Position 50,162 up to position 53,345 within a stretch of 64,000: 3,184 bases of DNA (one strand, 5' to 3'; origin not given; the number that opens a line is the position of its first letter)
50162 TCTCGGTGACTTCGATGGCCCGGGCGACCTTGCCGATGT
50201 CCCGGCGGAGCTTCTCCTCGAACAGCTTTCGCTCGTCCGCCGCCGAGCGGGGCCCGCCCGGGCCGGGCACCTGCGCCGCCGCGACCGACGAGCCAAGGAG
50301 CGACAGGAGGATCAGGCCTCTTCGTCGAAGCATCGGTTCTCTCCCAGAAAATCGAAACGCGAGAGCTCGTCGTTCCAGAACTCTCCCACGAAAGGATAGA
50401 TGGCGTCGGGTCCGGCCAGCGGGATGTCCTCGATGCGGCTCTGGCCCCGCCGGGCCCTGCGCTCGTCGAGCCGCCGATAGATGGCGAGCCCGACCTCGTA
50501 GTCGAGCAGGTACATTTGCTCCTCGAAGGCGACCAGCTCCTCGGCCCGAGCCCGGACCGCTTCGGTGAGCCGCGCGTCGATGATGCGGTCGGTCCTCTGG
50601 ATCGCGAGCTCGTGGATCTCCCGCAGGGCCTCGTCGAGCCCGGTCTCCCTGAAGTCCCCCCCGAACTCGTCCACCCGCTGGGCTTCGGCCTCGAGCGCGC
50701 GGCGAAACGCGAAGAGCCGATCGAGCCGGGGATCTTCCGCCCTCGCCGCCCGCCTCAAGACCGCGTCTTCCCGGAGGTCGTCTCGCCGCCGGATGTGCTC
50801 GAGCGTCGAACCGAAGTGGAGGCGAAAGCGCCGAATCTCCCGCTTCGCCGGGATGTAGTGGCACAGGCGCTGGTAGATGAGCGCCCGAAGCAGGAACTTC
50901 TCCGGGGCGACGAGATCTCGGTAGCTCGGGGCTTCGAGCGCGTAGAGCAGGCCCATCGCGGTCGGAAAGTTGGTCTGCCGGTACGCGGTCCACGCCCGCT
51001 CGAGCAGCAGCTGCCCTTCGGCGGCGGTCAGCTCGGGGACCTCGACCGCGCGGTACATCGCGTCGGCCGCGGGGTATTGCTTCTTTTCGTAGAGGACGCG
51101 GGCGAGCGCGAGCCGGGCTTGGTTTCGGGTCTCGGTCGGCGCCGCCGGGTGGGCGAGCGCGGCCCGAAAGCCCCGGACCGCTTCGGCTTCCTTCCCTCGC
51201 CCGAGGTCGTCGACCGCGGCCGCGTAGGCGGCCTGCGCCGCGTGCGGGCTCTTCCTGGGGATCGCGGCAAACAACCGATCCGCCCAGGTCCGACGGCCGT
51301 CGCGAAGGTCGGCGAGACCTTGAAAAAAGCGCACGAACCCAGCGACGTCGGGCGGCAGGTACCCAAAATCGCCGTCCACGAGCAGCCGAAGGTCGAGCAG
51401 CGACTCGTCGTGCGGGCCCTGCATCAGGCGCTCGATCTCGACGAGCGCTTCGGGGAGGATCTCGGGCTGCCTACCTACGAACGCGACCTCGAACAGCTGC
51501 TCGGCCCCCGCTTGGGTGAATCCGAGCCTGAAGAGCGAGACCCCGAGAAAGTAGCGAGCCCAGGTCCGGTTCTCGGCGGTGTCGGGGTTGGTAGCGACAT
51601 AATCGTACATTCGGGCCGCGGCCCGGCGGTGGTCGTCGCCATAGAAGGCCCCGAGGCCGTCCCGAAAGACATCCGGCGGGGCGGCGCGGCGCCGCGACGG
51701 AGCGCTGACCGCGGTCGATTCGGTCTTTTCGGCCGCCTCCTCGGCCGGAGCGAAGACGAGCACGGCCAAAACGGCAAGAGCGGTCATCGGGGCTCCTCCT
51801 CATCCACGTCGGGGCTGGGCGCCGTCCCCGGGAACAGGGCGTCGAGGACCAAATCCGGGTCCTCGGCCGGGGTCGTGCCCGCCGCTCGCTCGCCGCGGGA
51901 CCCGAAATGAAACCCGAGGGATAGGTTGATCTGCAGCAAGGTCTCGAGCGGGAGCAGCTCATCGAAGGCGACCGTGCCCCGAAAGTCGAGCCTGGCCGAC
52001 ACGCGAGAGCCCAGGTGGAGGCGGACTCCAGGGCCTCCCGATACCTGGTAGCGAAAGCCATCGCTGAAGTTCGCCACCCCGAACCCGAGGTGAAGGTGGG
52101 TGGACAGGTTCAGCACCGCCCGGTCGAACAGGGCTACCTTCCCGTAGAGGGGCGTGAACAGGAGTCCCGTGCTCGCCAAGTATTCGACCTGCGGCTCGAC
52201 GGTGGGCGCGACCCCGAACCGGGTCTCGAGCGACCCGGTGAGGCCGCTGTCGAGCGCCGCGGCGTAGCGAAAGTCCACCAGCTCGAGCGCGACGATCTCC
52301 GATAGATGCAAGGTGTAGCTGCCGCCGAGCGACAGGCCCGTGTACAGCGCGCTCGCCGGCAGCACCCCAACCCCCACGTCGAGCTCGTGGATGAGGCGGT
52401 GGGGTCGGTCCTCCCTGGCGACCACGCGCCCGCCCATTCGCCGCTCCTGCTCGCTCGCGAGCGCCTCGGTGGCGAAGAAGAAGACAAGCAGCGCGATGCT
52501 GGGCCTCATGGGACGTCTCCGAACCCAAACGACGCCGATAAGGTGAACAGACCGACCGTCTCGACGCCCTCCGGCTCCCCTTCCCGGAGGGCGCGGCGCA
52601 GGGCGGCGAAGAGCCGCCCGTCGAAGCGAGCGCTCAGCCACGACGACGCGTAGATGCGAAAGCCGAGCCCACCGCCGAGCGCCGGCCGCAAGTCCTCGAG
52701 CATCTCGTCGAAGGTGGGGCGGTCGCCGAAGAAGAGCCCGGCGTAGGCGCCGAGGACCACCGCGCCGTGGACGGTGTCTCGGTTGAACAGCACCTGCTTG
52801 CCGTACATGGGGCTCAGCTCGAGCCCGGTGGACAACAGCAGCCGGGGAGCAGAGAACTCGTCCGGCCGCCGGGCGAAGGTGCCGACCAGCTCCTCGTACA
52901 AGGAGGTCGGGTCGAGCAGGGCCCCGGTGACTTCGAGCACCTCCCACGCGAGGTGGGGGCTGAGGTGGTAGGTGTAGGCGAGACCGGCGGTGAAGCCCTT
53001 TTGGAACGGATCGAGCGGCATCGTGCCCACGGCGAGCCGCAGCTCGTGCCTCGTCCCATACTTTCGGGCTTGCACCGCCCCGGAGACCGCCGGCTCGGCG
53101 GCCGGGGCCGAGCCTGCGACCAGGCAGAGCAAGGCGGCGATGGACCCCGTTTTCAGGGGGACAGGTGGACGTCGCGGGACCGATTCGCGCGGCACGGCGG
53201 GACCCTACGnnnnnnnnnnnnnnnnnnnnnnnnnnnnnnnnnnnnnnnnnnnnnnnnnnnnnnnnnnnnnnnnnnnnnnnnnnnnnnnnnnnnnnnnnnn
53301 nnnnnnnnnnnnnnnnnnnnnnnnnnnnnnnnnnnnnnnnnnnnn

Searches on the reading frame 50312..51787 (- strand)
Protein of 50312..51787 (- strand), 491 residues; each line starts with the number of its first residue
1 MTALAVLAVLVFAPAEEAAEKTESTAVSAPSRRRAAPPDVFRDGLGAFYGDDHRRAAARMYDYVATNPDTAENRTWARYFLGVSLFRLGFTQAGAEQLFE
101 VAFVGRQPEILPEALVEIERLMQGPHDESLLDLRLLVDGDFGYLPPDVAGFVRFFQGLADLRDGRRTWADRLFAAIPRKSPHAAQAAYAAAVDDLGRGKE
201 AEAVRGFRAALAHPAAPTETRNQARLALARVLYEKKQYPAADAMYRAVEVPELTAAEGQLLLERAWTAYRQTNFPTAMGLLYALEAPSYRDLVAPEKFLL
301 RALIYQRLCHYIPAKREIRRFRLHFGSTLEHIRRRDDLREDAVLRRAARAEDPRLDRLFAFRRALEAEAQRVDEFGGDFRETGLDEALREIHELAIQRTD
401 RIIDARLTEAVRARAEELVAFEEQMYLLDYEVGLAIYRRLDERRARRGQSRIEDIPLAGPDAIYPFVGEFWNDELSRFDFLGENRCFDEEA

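Call 7: search_protein_families(library=pfam, proteins=[window:50312-51787:-], max_evalue=0.01)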
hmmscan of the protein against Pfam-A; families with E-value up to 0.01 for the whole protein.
window:50312-51787:- (491 aa): 1 family
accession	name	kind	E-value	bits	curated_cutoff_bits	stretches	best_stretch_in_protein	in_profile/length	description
PF09976.15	TPR_21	-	0.0068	16.6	25.5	0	178-246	70-137/193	Tetratricopeptide repeat-like domain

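Call 8: search_protein_families(library=ncbifam, proteins=[window:50312-51787:-], max_evalue=0.01)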
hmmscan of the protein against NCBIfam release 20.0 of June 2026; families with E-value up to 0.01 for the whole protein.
window:50312-51787:- (491 aa): 4 families
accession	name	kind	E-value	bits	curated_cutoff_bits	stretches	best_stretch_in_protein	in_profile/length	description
NF033756.1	gliding_GltC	equivalog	3.7e-21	75.5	450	1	169-328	261-429/622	adventurous gliding motility protein GltC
TIGR02795.1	tol_pal_ybgF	equivalog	1.8e-05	25.3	90.1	0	46-123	11-87/119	tol-pal system protein YbgF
TIGR03302.1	OM_YfiO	subfamily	0.00086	18.9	81.4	0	182-246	31-94/239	outer membrane protein assembly factor BamD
TIGR02917.1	PEP_TPR_lipo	equivalog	0.00086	17.3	312.2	0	44-212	268-425/899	XrtA/PEP-CTERM system TPR-repeat protein PrsT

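Call 69: find_related_loci(query=A4, collection=metagenome_contigs, flank=10000)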
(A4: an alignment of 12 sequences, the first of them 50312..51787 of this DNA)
Query A4 (491 aa) in metagenome_contigs; peptide patterns used: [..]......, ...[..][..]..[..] (x = any residue, [..] = any of these).
343 stretches matched a pattern; 95 encode a relative of the query (tblastn E <= 1e-3); the best 80 are kept; 80 distinct loci.
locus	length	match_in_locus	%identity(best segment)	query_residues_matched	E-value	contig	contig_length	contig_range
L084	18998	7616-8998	59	28-489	3e-161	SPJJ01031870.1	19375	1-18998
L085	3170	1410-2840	58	13-488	5e-168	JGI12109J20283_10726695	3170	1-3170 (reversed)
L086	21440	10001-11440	55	13-489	6e-150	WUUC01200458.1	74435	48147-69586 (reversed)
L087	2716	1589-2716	59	40-416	3e-129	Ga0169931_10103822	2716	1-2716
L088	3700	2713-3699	58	13-340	8e-109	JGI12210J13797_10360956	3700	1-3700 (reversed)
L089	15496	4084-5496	40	20-490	2e-102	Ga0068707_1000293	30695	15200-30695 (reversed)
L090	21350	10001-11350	38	38-490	4e-99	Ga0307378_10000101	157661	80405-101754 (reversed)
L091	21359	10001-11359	40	38-490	5e-99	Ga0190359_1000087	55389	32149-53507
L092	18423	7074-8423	38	38-490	7e-98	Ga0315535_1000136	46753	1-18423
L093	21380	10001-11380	39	28-490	9e-98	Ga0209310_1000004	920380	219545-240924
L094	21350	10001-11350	39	38-490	2e-96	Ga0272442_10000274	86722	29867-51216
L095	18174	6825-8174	38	38-490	1e-95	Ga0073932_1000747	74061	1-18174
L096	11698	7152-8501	38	38-490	1e-95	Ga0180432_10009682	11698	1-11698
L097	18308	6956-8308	39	39-490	5e-93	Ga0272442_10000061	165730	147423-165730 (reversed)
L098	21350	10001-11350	38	38-490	3e-91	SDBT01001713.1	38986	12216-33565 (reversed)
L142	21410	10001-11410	29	21-486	2e-64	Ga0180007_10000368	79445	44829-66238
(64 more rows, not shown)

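Call 74: search_protein_families(library=pfam, proteins=[L142:4561-5196:+, L142:5190-5702:+, L142:5715-6200:+, L142:6208-6543:+, L142:6555-9194:+, L142:9151-9936:+, L142:14878-16218:+, L142:16215-17012:+, L142:16927-18606:+, L142:18648-20915:+], max_evalue=0.001)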
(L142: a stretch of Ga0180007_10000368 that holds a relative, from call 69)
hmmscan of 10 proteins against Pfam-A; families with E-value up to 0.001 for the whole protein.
L142:4561-5196:+ (211 aa): 1 family
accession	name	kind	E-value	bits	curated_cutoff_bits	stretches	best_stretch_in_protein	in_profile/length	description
PF01618.21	MotA_ExbB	-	1e-28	100.1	22.9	1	69-190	3-126/127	MotA/TolQ/ExbB proton channel family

L142:5190-5702:+ (170 aa): 1 family
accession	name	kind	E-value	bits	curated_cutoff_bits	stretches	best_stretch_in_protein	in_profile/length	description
PF02472.21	ExbD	-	9.1e-14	52.1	25.4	1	11-152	2-114/128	Biopolymer transport protein ExbD/TolR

L142:5715-6200:+ (161 aa): 1 family
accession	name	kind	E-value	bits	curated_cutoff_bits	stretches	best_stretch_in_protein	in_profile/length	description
PF02472.21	ExbD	-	7.4e-11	42.7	25.4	1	17-158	7-125/128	Biopolymer transport protein ExbD/TolR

L142:6208-6543:+ (111 aa): 0 families

L142:6555-9194:+ (879 aa): 2 families
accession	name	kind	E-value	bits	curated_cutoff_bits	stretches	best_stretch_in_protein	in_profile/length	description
PF16697.10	Yop-YscD_cpl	-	2.8e-10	40.7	33.2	1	69-142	16-91/94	Inner membrane component of T3SS, cytoplasmic domain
PF00498.31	FHA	-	4.3e-09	37.1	20.7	1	72-135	1-67/67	FHA domain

L142:9151-9936:+ (261 aa): 1 family
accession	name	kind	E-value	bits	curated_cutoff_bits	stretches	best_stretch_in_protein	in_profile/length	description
PF13505.12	OMP_b-brl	-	0.0001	23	28.7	1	156-233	97-175/175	Outer membrane protein beta-barrel domain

L142:14878-16218:+ (446 aa): 0 families

L142:16215-17012:+ (265 aa): 1 family
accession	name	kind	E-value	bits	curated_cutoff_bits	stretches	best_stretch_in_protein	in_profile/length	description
PF02412.23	TSP_3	-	2.7e-43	145.8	25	5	117-152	1-36/36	Thrombospondin type 3 repeat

L142:16927-18606:+ (559 aa): 3 families
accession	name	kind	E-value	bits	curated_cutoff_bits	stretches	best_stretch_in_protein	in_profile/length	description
PF18884.5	TSP3_bac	-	6.8e-12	45.4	25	1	319-338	1-20/22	Bacterial TSP3 repeat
PF00092.34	VWA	-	1.9e-05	25.4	23.8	1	82-215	2-119/174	von Willebrand factor type A domain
PF13519.12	VWA_2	-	0.00012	23.1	27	1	82-202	1-106/107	von Willebrand factor type A domain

L142:18648-20915:+ (755 aa): 0 families

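Call 75: search_protein_families(library=ncbifam, proteins=[L142:6555-9194:+, L142:9926-11446:+, L142:11407-14874:+, L142:14878-16218:+, L142:16215-17012:+, L142:16927-18606:+, L142:18648-20915:+, L142:2421-3392:-, L142:1402-2415:-, L142:581-1405:-], max_evalue=0.001)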
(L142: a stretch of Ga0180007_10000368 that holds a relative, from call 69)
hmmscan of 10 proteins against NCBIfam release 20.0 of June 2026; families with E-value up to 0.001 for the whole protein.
L142:6555-9194:+ (879 aa): 5 families
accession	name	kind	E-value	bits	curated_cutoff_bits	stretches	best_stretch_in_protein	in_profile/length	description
NF033768.1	myxo_SS_tail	domain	4.2e-33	113.3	40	1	785-874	2-91/92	AgmX/PglI C-terminal domain-containing protein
NF033760.1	gliding_GltG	equivalog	5.3e-33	114.5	650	2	709-875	490-646/650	adventurous gliding motility protein GltG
NF033761.1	gliding_GltJ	equivalog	2e-10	40.4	450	1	787-874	584-671/671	adventurous gliding motility protein GltJ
TIGR03354.1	VI_FHA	hypoth_equivalog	4.3e-06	26.8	120.25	1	67-225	21-190/420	type VI secretion system-associated FHA domain protein TagH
NF033769.1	after_VWA_1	domain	0.00019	21.6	45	1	812-868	28-85/90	after-VIT domain-containing protein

L142:9926-11446:+ (506 aa): 4 families
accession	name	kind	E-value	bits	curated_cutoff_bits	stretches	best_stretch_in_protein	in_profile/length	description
NF033756.1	gliding_GltC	equivalog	6e-28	97.9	450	1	48-344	111-429/622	adventurous gliding motility protein GltC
TIGR03302.1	OM_YfiO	subfamily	7.7e-05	22.3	81.4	0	203-342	34-146/239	outer membrane protein assembly factor BamD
TIGR02795.1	tol_pal_ybgF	equivalog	0.00015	22.3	90.1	0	55-127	3-74/119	tol-pal system protein YbgF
TIGR02917.1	PEP_TPR_lipo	equivalog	0.00069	17.6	312.2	0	210-294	643-723/899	XrtA/PEP-CTERM system TPR-repeat protein PrsT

L142:11407-14874:+ (1155 aa): 4 families
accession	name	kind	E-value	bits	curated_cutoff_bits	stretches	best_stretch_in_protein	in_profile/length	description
TIGR02795.1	tol_pal_ybgF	equivalog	8.6e-23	81.2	90.1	2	135-232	20-118/119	tol-pal system protein YbgF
NF008068.0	PRK10803.1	equivalog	5e-12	46.3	383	2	166-255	155-245/263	cell division protein CpoB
TIGR03302.1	OM_YfiO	subfamily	1.7e-09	37.5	81.4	1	524-580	61-117/239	outer membrane protein assembly factor BamD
NF033762.1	social_mot_Tgl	equivalog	3.2e-05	23.4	225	0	135-258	49-167/252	social motility TPR repeat lipoprotein Tgl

L142:14878-16218:+ (446 aa): 0 families

L142:16215-17012:+ (265 aa): 2 families
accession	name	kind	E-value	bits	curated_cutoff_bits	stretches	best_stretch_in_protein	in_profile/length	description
NF047638.1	throspo3_MtsC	equivalog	1.7e-63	215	350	2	12-191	8-185/428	cell-cell cohesion MYXO-CTERM protein MtsC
NF045500.1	Omp28_seleno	equivalog_domain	7.9e-26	91.3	200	4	69-111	270-313/377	Omp28-related selenoprotein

L142:16927-18606:+ (559 aa): 2 families
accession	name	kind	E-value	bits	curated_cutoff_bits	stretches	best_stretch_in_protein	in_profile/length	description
NF047639.1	throspo3_MtsD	equivalog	4.6e-33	114.3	800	2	253-524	323-592/651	cell-cell cohesion protein MtsD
NF033765.2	gliding_CglD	equivalog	2.2e-14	52.2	400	1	317-436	205-326/1124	adventurous gliding motility lipoprotein CglD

L142:18648-20915:+ (755 aa): 0 families

L142:2421-3392:- (323 aa): 10 families
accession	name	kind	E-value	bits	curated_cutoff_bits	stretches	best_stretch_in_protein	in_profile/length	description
NF002894.0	PRK03379.1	equivalog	2.6e-45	154.7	234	1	65-305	23-253/266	vitamin B12 ABC transporter substrate-binding protein BtuF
TIGR04281.1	peripla_PGF_1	equivalog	9.8e-38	130.1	325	1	50-320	6-270/330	PGF-CTERM-anchored ABC transporter substrate-binding protein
TIGR03659.1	IsdE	equivalog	8.2e-22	77.7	298.65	1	37-289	10-265/292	heme ABC transporter substrate-binding protein IsdE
NF038402.1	TroA_like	subfamily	1.1e-16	61.1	30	1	67-260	1-187/219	helical backbone metal receptor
NF010649.0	PRK14048.1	equivalog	1e-12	47.9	374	1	104-262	103-272/374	ferrichrome/ferrioxamine B periplasmic transporter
NF008501.1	PRK11411.1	subfamily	8.2e-11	41.4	320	1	28-298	4-276/303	Fe(3+) dicitrate ABC transporter substrate-binding protein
TIGR03868.1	F420-O_ABCperi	hypoth_equivalog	5.2e-09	35.7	392.4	1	58-292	10-263/287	putative F420-0 ABC transporter substrate-binding protein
NF008200.0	PRK10957.1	equivalog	4.5e-07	29.1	205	1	48-198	40-201/330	Fe2+-enterobactin ABC transporter substrate-binding protein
NF052484.1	sider_BP_EitA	equivalog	3.2e-05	23.2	640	1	164-307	162-315/328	siderophore ABC transporter substrate-binding protein EitA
NF007864.0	PRK10576.1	equivalog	0.00013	21.4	252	1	34-205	14-181/297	Fe(3+)-hydroxamate ABC transporter substrate-binding protein FhuD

L142:1402-2415:- (337 aa): 16 families
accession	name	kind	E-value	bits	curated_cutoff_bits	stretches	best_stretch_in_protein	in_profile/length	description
NF007081.0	PRK09535.1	equivalog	2.3e-75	254.2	461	1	59-334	88-360/366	vitamin B12 ABC transporter permease BtuC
NF003001.0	PRK03784.1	equivalog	4.7e-72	242.9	334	1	16-335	18-328/332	vitamin B12 ABC transporter permease BtuC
TIGR03869.1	F420-0_ABCperm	hypoth_equivalog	4.1e-61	207.1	437.35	1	27-335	9-321/325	putative F420-0 ABC transporter permease subunit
NF007299.0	PRK09777.1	equivalog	1.8e-53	181.9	406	1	17-334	6-316/318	Fe(3+) dicitrate ABC transporter permease subunit FecD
NF008407.0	PRK11228.1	equivalog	1.9e-53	181.5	396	1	43-334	36-328/330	iron-dicitrate ABC transporter permease FecC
NF007867.0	PRK10577.1-3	subfamily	2.7e-51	174.8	849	1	14-335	387-705/710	Fe(3+)-hydroxamate ABC transporter permease FhuB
NF007871.0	PRK10577.2-2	equivalog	1.8e-50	172.2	899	1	19-335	363-676/679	Fe(3+)-hydroxamate ABC transporter permease FhuB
NF007866.0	PRK10577.1-2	equivalog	2.2e-49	168.4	554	1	14-335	10-331/666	Fe(3+)-hydroxamate ABC transporter permease FhuB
NF007760.0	PRK10441.1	equivalog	2.1e-45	155.3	428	1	9-335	6-329/335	Fe(3+)-siderophore ABC transporter permease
NF007872.0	PRK10577.2-3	equivalog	1.9e-43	148.8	727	1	20-334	20-330/676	Fe(3+)-hydroxamate ABC transporter permease FhuB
NF007873.0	PRK10577.2-4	equivalog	4.2e-39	134.8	1012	1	23-332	334-640/646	Fe(3+)-hydroxamate ABC transporter permease FhuB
NF007870.0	PRK10577.2-1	equivalog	5.9e-39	134.2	1355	1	60-335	398-673/678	Fe(3+)-hydroxamate ABC transporter permease FhuB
NF007868.0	PRK10577.1-5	equivalog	2e-33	115.8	943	1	60-335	390-664/666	Fe(3+)-hydroxamate ABC transporter permease FhuB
NF007869.0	PRK10577.1-6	equivalog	1.8e-32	112.6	954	1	22-332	383-691/703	Fe(3+)-hydroxamate ABC transporter permease FhuB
NF007759.0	PRK10440.1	equivalog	4e-31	108.5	422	1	10-334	5-325/330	iron-enterobactin ABC transporter permease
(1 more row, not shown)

L142:581-1405:- (274 aa): 192 families (the best 25 are shown)
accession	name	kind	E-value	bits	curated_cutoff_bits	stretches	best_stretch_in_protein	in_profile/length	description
NF010068.0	PRK13548.1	equivalog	6.8e-75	251.5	261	1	3-256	4-258/261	heme ABC transporter ATP-binding protein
NF007082.0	PRK09536.1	equivalog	4.7e-71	240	537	1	3-260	2-258/402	corrinoid ABC transporter ATPase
NF008409.0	PRK11231.1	equivalog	1e-70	238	375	1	5-254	3-251/255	Fe(3+) dicitrate ABC transporter ATP-binding protein FecE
TIGR03873.1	F420-0_ABC_ATP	hypoth_equivalog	7e-65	218.8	372.4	1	9-249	6-245/256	putative F420-0 ABC transporter ATP-binding protein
NF007863.0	PRK10575.1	equivalog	2.6e-61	207.2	433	1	6-253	13-260/265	Fe3+-hydroxamate ABC transporter ATP-binding protein FhuC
NF007606.0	PRK10253.1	equivalog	1.4e-58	198.5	497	1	10-256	13-259/266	iron-enterobactin ABC transporter ATP-binding protein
NF052485.1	sider_ATP_EitC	equivalog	5.4e-58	196.4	485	1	5-248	3-242/251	siderophore ABC transporter ATP-binding protein EitC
TIGR02315.1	ABC_phnC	equivalog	6.6e-51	173.1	266.1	1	5-238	2-242/243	phosphonate ABC transporter ATP-binding protein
NF053840.1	MnTportMntADein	equivalog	2.9e-50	171.1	400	1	5-239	2-230/240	manganese ABC transporter ATP-binding protein MntA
NF040873.1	AztA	equivalog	4e-48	163.5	220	1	14-206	2-184/191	zinc ABC transporter ATP-binding protein AztA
NF010067.0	PRK13547.1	equivalog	1.7e-45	155.4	374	1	11-247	8-261/272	heme ABC transporter ATP-binding protein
TIGR04520.1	ECF_ATPase_1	equivalog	4.9e-45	154.1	315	1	5-232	1-227/269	energy-coupling factor transporter ATPase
TIGR04521.1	ECF_ATPase_2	equivalog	6.2e-44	150.1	330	1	5-233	1-237/279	energy-coupling factor transporter ATPase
TIGR01188.1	drrA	subfamily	1.5e-42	145.9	312.45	1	14-228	3-211/302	daunorubicin resistance ABC transporter, ATP-binding protein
TIGR03771.1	anch_rpt_ABC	equivalog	3.3e-42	144.7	268.8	1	25-248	1-216/223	anchored repeat-type ABC transporter ATP-binding subunit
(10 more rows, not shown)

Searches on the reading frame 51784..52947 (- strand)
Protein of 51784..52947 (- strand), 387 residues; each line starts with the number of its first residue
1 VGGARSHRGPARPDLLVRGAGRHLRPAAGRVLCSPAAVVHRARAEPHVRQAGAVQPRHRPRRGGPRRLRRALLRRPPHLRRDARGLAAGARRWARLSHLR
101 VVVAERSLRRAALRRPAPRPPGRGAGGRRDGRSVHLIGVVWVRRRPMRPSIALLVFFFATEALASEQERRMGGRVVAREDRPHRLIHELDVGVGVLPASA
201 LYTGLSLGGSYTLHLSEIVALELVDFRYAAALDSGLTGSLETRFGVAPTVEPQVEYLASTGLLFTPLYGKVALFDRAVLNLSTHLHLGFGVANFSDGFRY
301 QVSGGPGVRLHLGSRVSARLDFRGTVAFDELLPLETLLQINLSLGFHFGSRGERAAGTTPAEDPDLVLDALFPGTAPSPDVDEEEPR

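Call 7: search_protein_families(library=pfam, proteins=[window:51784-52947:-], max_evalue=0.01)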
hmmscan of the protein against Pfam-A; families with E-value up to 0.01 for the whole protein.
window:51784-52947:- (387 aa): 0 families

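Call 8: search_protein_families(library=ncbifam, proteins=[window:51784-52947:-], max_evalue=0.01)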
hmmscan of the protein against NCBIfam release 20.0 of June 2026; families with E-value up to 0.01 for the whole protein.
window:51784-52947:- (387 aa): 1 family
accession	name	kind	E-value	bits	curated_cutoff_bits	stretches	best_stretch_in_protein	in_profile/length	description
TIGR04565.1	OMP_myx_plus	subfamily_domain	2.2e-17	63.5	60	1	193-348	1-161/161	outer membrane beta-barrel domain-containing protein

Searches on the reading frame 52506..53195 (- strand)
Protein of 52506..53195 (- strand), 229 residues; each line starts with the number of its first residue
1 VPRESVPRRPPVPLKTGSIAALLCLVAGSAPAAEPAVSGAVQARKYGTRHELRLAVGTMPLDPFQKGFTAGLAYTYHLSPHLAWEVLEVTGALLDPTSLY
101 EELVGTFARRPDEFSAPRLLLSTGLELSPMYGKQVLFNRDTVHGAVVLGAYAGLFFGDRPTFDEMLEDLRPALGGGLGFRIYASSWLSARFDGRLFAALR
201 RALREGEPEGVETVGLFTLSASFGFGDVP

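Call 7: search_protein_families(library=pfam, proteins=[window:52506-53195:-], max_evalue=0.01)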
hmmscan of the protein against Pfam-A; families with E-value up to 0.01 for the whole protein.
window:52506-53195:- (229 aa): 0 families

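Call 8: search_protein_families(library=ncbifam, proteins=[window:52506-53195:-], max_evalue=0.01)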
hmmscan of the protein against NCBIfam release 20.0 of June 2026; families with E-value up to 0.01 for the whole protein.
window:52506-53195:- (229 aa): 1 family
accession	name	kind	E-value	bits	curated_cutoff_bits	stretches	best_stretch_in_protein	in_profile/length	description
TIGR04565.1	OMP_myx_plus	subfamily_domain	1.2e-15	57.8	60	1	56-210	1-143/161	outer membrane beta-barrel domain-containing protein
